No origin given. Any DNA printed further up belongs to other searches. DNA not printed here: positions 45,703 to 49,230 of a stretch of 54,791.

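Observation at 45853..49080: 1075-aa SF2 helicase whose C-terminal half is six unassigned ~74-aa tandem repeats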

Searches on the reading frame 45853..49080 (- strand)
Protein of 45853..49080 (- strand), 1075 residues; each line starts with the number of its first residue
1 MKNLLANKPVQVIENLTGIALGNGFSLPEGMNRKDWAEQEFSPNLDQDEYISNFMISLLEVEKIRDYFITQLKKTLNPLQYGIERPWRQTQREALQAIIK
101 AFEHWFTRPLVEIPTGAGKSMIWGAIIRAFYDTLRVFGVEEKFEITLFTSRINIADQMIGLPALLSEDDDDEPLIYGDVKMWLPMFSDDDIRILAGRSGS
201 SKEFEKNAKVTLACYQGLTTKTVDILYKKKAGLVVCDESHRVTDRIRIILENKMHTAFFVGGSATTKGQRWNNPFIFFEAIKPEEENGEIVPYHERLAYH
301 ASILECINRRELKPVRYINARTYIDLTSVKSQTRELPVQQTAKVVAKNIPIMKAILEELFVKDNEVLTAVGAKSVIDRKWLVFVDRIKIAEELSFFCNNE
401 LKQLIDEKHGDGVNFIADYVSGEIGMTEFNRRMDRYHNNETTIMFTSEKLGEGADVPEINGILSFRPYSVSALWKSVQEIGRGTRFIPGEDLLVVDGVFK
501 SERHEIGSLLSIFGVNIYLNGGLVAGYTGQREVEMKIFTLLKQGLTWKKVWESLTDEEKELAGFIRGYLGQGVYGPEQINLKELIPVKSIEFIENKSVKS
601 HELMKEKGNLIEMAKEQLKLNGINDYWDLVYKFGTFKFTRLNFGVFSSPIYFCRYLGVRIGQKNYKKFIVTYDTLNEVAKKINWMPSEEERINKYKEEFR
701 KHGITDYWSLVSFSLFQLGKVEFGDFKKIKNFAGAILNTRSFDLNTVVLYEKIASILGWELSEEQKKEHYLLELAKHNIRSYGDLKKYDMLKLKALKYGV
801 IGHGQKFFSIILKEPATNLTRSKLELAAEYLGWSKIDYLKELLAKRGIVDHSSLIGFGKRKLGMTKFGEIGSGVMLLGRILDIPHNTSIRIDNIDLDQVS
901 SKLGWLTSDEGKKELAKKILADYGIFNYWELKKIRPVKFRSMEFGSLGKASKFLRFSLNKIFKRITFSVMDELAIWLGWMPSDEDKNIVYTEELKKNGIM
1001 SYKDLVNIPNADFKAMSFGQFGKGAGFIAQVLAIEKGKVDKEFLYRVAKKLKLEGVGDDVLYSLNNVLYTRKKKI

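Call 3: search_protein_families(library=pfam, proteins=[window:45853-49080:-], max_evalue=0.1)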
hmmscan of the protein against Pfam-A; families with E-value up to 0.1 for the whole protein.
window:45853-49080:- (1075 aa): 3 families
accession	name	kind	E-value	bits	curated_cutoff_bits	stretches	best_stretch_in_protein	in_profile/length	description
PF04851.21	ResIII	-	3.5e-14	53.5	22.5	1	87-266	4-162/164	Type III restriction enzyme, res subunit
PF00271.37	Helicase_C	-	0.00036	21.2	23.5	1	375-486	13-109/110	Helicase conserved C-terminal domain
PF00270.35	DEAD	-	0.0038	17.4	26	0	212-267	95-161/167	DEAD/DEAH box helicase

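Call 4: search_protein_families(library=padloc, proteins=[window:45853-49080:-], max_evalue=0.1)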
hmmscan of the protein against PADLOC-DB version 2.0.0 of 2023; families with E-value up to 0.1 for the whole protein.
window:45853-49080:- (1075 aa): 1 family
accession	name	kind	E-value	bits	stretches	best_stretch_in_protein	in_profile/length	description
PDLC01439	typeIV_DinG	-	2.8e-05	21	1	86-122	16-50/575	CAS-IV-A; associated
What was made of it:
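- On Known anti-phage defence systems (PADLOC-DB 2.0): The only hit is a 35-residue Walker-A match to type IV DinG at 21 bits (call 4).
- PADLOC gives only a 21-bit Walker-A-level hit to DinG (call 4).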

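Call 5: search_solved_structures(query=window:45853-49080:-, max_evalue=1)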
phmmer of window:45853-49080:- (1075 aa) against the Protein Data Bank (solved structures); distinct sequences matched with E-value up to 1: 2.
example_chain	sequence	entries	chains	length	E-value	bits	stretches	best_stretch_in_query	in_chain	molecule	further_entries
6jde_B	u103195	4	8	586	0.045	14.7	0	88-129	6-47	Putative DNA repair helicase RadD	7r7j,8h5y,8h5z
6yvh_H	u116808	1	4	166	0.49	11.2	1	387-485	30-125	Eukaryotic initiation factor 4A-III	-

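Call 9: search_protein_families(library=phrogs, proteins=[window:45853-49080:-], max_evalue=1)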
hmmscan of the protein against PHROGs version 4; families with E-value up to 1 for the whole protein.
window:45853-49080:- (1075 aa): 5 families
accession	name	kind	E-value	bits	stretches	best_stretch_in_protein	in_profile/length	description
phrog_16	-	DNA, RNA and nucleotide metabolism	3e-25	89.6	1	76-497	262-598/986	DNA helicase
phrog_2488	-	DNA, RNA and nucleotide metabolism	6.9e-06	26.1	1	84-157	19-86/579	DNA helicase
phrog_16694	-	unknown function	0.0024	16.9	0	376-488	557-662/1010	-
phrog_29818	-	unknown function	0.004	18.5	0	957-1002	32-77/91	-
phrog_32711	-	unknown function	0.14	10.9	1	419-489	374-442/956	-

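Call 10: search_protein_families(library=ncbifam, proteins=[window:45853-49080:-], max_evalue=1)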
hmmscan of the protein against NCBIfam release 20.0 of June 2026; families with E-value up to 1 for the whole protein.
window:45853-49080:- (1075 aa): 3 families
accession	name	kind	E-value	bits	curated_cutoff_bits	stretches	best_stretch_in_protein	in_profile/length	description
NF046051.1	restrict_EcoAI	equivalog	3.6e-07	29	550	1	85-486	156-514/768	EcoAI/FtnUII family type I restriction enzme subunit R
NF053632.1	heli_RadD_YejH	equivalog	3.8e-06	25.5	720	2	204-496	84-353/573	DNA repair helicase RadD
NF008521.0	PRK11448.1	equivalog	0.081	10.9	729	0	379-486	700-800/1123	type I restriction-modification system endonuclease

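Call 11: find_homologous_proteins(query=window:45853-49080:-, max_evalue=0.001)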
Query window:45853-49080:- (1075 aa): 15 proteins with E <= 0.001 among 8000 candidates.
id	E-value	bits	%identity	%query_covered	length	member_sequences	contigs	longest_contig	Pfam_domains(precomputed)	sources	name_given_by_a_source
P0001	0.0e+0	2435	100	100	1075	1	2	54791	PF04851.22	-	-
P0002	3.2e-247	841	62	56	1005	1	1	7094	PF00271.38,PF04851.22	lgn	-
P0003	6.6e-242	824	62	55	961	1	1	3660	PF04851.22,PF14882.12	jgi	jgi:superfamily II DNA or RNA helicase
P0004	1.1e-230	787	60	55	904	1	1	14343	PF04851.22,PF14882.12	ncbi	-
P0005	1.3e-194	667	47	64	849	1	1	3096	PF00271.38,PF04851.22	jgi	jgi:superfamily II DNA or RNA helicase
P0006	7.6e-192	658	50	58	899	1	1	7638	PF00270.36,PF00271.38,PF04851.22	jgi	-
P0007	8.0e-118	413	38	58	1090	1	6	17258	PF00271.38,PF04851.22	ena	-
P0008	2.5e-103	365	37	53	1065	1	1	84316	PF04851.22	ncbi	-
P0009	1.2e-76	277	32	47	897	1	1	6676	PF00270.36,PF04851.22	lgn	-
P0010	4.6e-73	265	32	51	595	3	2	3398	PF00270.36,PF04851.22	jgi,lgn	jgi:superfamily II DNA or RNA helicase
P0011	3.2e-6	43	25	28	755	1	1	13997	PF00270.36,PF18741.8,PF18766.8,PF00271.38,PF04851.22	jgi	jgi:superfamily II DNA or RNA helicase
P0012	4.8e-6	43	25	26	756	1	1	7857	PF00270.36,PF18766.8,PF00271.38,PF04851.22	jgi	jgi:superfamily II DNA or RNA helicase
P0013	1.4e-5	41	25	24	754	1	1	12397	PF00270.36,PF18741.8,PF18766.8,PF00271.38,PF04851.22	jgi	jgi:superfamily II DNA or RNA helicase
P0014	2.8e-4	37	26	27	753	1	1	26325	PF00270.36,PF18741.8,PF18766.8,PF00271.38,PF04851.22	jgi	jgi:superfamily II DNA or RNA helicase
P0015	6.0e-4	36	25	21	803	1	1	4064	PF07591.16,PF00270.36,PF18766.8,PF00271.38,PF04851.22,PF14890.12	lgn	-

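Call 15: find_encoding_contigs(protein=P0004, flank=8000, max_places=3)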
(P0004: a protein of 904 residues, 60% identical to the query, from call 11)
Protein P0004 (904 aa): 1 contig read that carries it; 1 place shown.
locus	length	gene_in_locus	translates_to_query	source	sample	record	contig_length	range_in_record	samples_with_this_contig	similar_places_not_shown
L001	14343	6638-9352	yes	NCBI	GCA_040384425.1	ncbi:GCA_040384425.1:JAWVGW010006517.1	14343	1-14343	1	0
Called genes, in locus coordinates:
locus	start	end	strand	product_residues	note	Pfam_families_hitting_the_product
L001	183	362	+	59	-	-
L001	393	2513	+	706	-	-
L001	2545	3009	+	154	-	-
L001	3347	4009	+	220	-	PF00932:LTD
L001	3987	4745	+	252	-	PF03167:UDG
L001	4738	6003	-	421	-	PF07992:Pyr_redox_2, PF00070:Pyr_redox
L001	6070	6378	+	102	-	-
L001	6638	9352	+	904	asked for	PF04851:ResIII, PF14882:INT_rpt (faint)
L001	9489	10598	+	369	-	PF01926:MMR_HSR1, PF02421:FeoB_N (weak), PF06071:YchF-GTPase_C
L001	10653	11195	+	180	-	-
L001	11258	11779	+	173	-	PF01300:Sua5_yciO_yrdC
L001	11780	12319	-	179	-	PF06210:DUF1003 (weak)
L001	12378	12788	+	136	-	-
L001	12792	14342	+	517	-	?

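Call 16: find_encoding_contigs(protein=P0008, flank=8000, max_places=3)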
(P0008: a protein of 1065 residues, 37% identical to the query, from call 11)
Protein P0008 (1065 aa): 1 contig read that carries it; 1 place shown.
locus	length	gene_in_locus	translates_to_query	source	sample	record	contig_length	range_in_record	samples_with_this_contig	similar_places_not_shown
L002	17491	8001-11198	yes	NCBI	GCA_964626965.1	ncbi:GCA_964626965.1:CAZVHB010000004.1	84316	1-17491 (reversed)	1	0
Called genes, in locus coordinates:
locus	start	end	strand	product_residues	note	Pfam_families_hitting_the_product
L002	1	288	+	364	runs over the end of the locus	PF01207:Dus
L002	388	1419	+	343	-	PF05496:RuvB_N, PF00004:AAA, PF13401:AAA_22 (faint), PF13177:DNA_pol3_delta2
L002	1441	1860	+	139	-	PF12036:DUF3522 (faint)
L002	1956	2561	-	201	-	-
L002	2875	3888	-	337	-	PF01545:Cation_efflux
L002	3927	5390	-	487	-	PF03193:RsgA_GTPase (faint), PF13476:AAA_23 (faint), PF00005:ABC_tran, PF02463:SMC_N (faint), PF13175:AAA_15 (faint), PF13401:AAA_22 (faint), PF13555:AAA_29 (faint), PF00005:ABC_tran, +1 more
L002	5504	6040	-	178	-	-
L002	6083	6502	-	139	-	-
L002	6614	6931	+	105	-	PF01035:DNA_binding_1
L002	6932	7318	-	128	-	PF24585:YunG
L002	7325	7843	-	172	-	PF21806:DUF6879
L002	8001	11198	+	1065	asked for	PF04851:ResIII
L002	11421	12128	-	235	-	PF01145:Band_7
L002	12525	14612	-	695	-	PF04542:Sigma70_r2, PF04539:Sigma70_r3, PF04545:Sigma70_r4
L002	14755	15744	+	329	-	-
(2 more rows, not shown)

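Call 17: find_encoding_contigs(protein=P0007, flank=8000, max_places=3)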
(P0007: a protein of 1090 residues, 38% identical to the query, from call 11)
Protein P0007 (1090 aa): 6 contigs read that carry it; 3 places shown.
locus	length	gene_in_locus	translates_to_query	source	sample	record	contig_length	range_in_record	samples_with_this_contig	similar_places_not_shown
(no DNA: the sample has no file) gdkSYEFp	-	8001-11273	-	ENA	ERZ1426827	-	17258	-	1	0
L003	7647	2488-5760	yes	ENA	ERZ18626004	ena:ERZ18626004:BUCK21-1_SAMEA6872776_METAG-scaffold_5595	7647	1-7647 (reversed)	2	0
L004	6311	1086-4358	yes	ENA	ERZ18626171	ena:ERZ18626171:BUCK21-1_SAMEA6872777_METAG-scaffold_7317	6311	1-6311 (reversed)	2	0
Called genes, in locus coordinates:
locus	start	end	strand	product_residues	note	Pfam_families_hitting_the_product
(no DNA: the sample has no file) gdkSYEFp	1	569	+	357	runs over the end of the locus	PF01207:Dus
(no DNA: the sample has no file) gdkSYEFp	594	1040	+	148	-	-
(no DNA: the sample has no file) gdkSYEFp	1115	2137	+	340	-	PF05496:RuvB_N, PF06068:TIP49 (faint), PF13177:DNA_pol3_delta2 (weak), PF00004:AAA, PF07728:AAA_5 (weak), PF13401:AAA_22 (faint), PF13177:DNA_pol3_delta2, PF12169:DNA_pol3_gamma3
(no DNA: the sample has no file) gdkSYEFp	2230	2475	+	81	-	-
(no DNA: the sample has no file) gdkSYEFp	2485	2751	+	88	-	-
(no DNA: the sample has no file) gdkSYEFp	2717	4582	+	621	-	PF13175:AAA_15, PF13304:AAA_21, PF11398:DUF2813 (weak), PF20469:OLD-like_TOPRIM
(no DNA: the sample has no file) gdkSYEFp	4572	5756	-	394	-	PF00239:Resolvase, PF07508:Recombinase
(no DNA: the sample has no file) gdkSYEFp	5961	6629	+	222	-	-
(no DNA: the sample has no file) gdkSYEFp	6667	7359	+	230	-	-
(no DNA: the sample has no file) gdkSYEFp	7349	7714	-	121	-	-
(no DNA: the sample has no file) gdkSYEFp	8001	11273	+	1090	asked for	PF04851:ResIII, PF00271:Helicase_C (weak)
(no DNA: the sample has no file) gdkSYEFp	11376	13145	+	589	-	PF00773:RNB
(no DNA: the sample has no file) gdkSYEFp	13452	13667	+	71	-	-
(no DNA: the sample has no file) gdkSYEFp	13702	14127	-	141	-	-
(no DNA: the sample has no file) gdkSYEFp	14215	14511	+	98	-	-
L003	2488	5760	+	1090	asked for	PF04851:ResIII, PF00271:Helicase_C (weak)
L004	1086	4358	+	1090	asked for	PF04851:ResIII, PF00271:Helicase_C (weak)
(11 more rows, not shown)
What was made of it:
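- Two orthologues lie next to RNase II/R or near RNase III genes (calls 16, 17). P0007 and P0008 share neighbours upstream (Dus, RuvB_N/DNA_pol3_delta2 protein), suggesting vertical inheritance in one lineage (calls 16, 17). Orthologues P0007 and P0008 lie beside an RNB-domain RNase and near RNase III (calls 16, 17).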

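Call 18: find_related_loci(query=A1, collection=genome_contigs, flank=8000)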
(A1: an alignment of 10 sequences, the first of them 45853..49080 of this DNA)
Query A1 (1075 aa) in genome_contigs; peptide patterns used: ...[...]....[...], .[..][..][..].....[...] (x = any residue, [..] = any of these).
344 stretches matched a pattern; 2 encode a relative of the query (tblastn E <= 1e-3); 2 distinct loci.
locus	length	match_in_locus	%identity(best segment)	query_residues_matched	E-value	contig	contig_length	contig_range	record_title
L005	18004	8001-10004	34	4-648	1e-107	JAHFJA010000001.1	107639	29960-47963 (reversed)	MAG: bacterium isolate nzgw375 NODE_238_length_107640_cov_4.738288, whole genome shotgun sequence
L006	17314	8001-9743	37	54-624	6e-104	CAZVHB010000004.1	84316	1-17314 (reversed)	MAG TPA_asm: uncultured Candidatus Saccharibacteria bacterium isolate SRP285395_co1_13 genome assembly, contig: NODE_289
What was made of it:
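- The gene is sporadic and rare among genomes (calls 11, 18).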

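Call 59: search_solved_structures(query=A1, max_evalue=0.01)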
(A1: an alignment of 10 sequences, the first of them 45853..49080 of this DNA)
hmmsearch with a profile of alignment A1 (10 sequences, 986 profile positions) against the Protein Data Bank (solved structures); distinct sequences matched with E-value up to 0.01: 6.
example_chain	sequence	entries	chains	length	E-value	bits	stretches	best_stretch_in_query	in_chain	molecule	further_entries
6jde_B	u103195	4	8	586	3.9e-13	52.1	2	430-506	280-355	Putative DNA repair helicase RadD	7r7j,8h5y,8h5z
7clg_A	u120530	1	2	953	1.7e-05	26.8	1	442-506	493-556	Putative helicase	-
3h1t_A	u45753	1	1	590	2.1e-05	26.5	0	441-498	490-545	Type I site-specific restriction-modification system, R (Restriction) subunit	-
1wp9_A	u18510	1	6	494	0.002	20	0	194-251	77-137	ATP-dependent RNA helicase, putative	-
9gy7_E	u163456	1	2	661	0.0056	18.5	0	419-511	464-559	UvrABC system protein B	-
6yvh_H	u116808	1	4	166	0.0065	18.2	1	406-477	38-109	Eukaryotic initiation factor 4A-III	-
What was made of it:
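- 47623..48822 (-): SF2 DExH motor, aa 87-486 (ResIII plus Helicase_C). The family profile's best PDB match is RadD 6jde, E 3.9e-13 (call 59).
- On RadD (YejH) DNA repair helicase: The similarity is restricted to the motor (calls 5, 59). No RadD-like C-terminal region aligns, because the PDB hits cover only the motor (call 59).
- Closest known: RadD. Same: RadD is the best solved relative of the family profile (E 3.9e-13, call 59). phrog_16 hits at E 3e-25 (call 9).
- The family profile's best solved relative is RadD, E 3.9e-13, followed by a type I R subunit and Hef (call 59).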

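Call 66: search_protein_families(library=pfam, proteins=[P0002, P0003, P0005, P0006, P0007, P0008, P0009], max_evalue=0.05)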
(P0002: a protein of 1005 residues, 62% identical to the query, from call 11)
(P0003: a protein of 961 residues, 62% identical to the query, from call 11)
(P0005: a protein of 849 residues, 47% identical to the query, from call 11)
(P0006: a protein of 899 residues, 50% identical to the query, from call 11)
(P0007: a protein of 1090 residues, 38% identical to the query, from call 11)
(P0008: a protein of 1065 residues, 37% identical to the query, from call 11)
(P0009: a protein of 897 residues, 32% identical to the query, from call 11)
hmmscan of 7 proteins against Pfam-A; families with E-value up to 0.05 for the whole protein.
P0002 (1005 aa): 3 families
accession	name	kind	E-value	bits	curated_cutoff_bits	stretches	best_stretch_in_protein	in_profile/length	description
PF04851.21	ResIII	-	3.6e-12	46.9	22.5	1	86-268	3-162/164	Type III restriction enzyme, res subunit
PF00271.37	Helicase_C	-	5.9e-07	30.2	23.5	1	378-487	14-108/110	Helicase conserved C-terminal domain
PF12728.13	HTH_17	-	0.0052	17.5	27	0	941-963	1-23/51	Helix-turn-helix domain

P0003 (961 aa): 3 families
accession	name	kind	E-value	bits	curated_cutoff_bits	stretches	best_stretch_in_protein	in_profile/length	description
PF14882.11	INT_rpt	-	9.9e-43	144.6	26.5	5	633-682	1-52/55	Integrase repeat unit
PF04851.21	ResIII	-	6.7e-12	46.1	22.5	1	90-268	7-162/164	Type III restriction enzyme, res subunit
PF00271.37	Helicase_C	-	4e-05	24.3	23.5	1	380-495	16-109/110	Helicase conserved C-terminal domain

P0005 (849 aa): 4 families
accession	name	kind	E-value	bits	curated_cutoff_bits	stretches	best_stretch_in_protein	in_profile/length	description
PF04851.21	ResIII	-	1.7e-14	54.5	22.5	1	95-278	4-162/164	Type III restriction enzyme, res subunit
PF00271.37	Helicase_C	-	5e-08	33.6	23.5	1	388-495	17-109/110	Helicase conserved C-terminal domain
PF00270.35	DEAD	-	2.7e-05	24.4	26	1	99-278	4-160/167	DEAD/DEAH box helicase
PF18766.7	SWI2_SNF2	-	0.013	15.6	26.7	1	123-277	27-154/221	SWI2/SNF2 ATPase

P0006 (899 aa): 3 families
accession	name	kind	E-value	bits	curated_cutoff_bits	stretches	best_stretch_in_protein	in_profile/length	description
PF04851.21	ResIII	-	3.7e-15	56.6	22.5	1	95-278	4-162/164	Type III restriction enzyme, res subunit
PF00270.35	DEAD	-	5.2e-07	30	26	1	98-279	3-161/167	DEAD/DEAH box helicase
PF00271.37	Helicase_C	-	1.2e-05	25.9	23.5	1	389-499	14-109/110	Helicase conserved C-terminal domain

P0007 (1090 aa): 3 families
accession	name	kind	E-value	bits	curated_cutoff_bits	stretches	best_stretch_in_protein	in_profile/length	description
PF04851.21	ResIII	-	6.7e-11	42.8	22.5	1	93-266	4-161/164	Type III restriction enzyme, res subunit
PF00271.37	Helicase_C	-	4.8e-07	30.4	23.5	1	414-494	35-109/110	Helicase conserved C-terminal domain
PF18766.7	SWI2_SNF2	-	0.0038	17.3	26.7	1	121-281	27-169/221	SWI2/SNF2 ATPase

P0008 (1065 aa): 3 families
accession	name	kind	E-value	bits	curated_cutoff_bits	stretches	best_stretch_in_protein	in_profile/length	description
PF04851.21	ResIII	-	4.5e-11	43.4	22.5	1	93-251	4-141/164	Type III restriction enzyme, res subunit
PF00271.37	Helicase_C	-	0.00036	21.2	23.5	1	392-496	19-108/110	Helicase conserved C-terminal domain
PF18766.7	SWI2_SNF2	-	0.0057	16.8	26.7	1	121-255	27-138/221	SWI2/SNF2 ATPase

P0009 (897 aa): 5 families
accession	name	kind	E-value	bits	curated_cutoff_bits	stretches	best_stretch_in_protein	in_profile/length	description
PF04851.21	ResIII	-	7.4e-14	52.4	22.5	2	94-181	2-80/164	Type III restriction enzyme, res subunit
PF00270.35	DEAD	-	2.1e-06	28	26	1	301-376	78-161/167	DEAD/DEAH box helicase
PF00271.37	Helicase_C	-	0.0014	19.3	23.5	1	490-583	19-109/110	Helicase conserved C-terminal domain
PF09551.15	Spore_II_R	-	0.0028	18.6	25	0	795-844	3-52/128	Stage II sporulation protein R (spore_II_R)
PF13401.12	AAA_22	-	0.019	15.7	27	0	331-363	77-108/130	AAA domain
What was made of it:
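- Checked: Helicase_C covers 375-486 and is just under the cutoff here, but it passes in orthologues (calls 3, 66).
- This was not confirmed by Pfam (call 66). The position is interchangeable with INT_rpt and HTH_17-like arrays in orthologues (call 66).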

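Call 77: find_related_loci(query=A1, collection=viral_contigs, flank=6000)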
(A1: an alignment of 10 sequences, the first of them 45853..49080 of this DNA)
Query A1 (1075 aa) in viral_contigs; peptide patterns used: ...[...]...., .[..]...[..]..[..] (x = any residue, [..] = any of these).
600 stretches matched a pattern (row limit reached: there are more); 6 encode a relative of the query (tblastn E <= 1e-3); 6 distinct loci.
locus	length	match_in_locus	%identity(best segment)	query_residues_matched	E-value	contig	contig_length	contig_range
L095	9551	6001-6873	24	200-511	2e-7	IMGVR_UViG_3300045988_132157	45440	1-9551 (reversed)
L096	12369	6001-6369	30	368-495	8e-7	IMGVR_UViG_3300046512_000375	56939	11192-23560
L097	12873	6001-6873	23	200-511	1e-6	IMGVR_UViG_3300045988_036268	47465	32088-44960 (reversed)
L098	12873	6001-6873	22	200-511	1e-6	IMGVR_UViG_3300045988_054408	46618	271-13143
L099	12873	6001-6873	23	200-511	3e-6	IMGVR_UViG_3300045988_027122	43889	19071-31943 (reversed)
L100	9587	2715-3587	22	200-511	1e-5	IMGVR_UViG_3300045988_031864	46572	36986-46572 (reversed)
